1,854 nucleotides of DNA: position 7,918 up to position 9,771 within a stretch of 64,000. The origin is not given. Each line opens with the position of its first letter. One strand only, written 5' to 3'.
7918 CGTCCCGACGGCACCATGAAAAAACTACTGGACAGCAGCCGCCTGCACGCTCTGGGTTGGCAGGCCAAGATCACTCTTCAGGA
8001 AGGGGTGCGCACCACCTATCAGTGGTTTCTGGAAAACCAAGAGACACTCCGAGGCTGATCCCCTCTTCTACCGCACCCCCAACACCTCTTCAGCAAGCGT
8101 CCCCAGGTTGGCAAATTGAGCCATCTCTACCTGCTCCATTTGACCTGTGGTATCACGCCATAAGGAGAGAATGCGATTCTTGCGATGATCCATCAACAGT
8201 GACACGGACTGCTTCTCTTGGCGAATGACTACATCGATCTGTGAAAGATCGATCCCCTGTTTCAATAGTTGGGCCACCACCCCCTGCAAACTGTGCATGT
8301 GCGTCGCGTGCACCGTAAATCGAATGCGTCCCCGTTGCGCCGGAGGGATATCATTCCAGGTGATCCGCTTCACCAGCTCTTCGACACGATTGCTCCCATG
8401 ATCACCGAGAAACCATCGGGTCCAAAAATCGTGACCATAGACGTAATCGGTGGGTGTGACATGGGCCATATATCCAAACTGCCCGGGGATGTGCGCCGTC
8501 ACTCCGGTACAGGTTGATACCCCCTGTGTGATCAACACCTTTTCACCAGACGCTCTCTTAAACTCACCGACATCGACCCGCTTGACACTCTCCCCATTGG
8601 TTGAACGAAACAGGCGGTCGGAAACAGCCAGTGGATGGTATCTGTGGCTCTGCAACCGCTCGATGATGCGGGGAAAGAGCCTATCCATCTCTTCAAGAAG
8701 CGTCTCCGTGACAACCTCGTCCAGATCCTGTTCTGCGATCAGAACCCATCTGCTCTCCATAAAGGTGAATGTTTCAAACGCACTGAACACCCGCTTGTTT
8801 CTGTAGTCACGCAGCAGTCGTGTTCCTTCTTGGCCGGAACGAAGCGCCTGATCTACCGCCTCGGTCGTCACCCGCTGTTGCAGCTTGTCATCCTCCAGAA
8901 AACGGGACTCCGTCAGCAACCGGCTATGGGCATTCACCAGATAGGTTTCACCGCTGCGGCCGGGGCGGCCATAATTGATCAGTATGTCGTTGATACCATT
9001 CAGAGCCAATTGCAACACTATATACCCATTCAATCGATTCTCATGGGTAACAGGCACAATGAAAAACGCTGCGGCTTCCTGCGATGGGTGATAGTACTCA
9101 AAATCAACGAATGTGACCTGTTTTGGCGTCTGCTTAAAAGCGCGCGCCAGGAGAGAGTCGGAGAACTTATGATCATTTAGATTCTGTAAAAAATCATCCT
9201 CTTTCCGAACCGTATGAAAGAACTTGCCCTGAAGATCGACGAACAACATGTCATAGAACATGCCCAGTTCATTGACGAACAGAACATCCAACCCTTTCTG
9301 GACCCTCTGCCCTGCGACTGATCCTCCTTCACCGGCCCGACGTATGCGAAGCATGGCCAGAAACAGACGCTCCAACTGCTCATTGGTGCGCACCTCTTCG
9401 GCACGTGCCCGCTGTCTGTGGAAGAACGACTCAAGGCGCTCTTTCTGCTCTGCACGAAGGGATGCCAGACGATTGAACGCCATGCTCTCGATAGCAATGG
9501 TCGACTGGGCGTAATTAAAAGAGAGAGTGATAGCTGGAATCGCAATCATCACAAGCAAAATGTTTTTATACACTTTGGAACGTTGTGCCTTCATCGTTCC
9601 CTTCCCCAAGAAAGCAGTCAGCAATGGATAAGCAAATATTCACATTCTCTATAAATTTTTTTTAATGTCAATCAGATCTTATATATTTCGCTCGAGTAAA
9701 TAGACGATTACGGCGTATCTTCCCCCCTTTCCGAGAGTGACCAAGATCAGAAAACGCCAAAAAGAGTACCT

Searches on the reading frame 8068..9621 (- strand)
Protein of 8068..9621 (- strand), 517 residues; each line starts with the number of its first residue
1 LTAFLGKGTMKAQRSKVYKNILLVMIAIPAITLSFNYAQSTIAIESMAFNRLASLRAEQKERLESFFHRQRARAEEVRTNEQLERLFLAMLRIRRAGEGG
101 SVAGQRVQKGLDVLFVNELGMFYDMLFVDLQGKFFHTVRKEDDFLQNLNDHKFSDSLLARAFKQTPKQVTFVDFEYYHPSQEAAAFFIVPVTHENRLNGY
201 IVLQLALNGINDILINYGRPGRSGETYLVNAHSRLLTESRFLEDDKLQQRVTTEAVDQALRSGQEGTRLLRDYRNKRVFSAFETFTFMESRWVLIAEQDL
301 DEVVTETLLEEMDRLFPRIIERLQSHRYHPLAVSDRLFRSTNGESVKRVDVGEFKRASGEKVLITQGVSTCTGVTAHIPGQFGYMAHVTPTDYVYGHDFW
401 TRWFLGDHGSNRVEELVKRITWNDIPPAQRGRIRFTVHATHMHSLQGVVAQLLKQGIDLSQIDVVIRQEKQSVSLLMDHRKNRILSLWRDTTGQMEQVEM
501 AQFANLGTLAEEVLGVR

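Call 49: search_protein_families(library=pfam, proteins=[window:8068-9621:-], max_evalue=0.00001)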
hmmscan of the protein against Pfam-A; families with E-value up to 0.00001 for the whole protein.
window:8068-9621:- (517 aa): 1 family
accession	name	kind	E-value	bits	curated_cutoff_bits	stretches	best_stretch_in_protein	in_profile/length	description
PF02743.24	dCache_1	-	2.7e-13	50.5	45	1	60-295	19-238/240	Cache domain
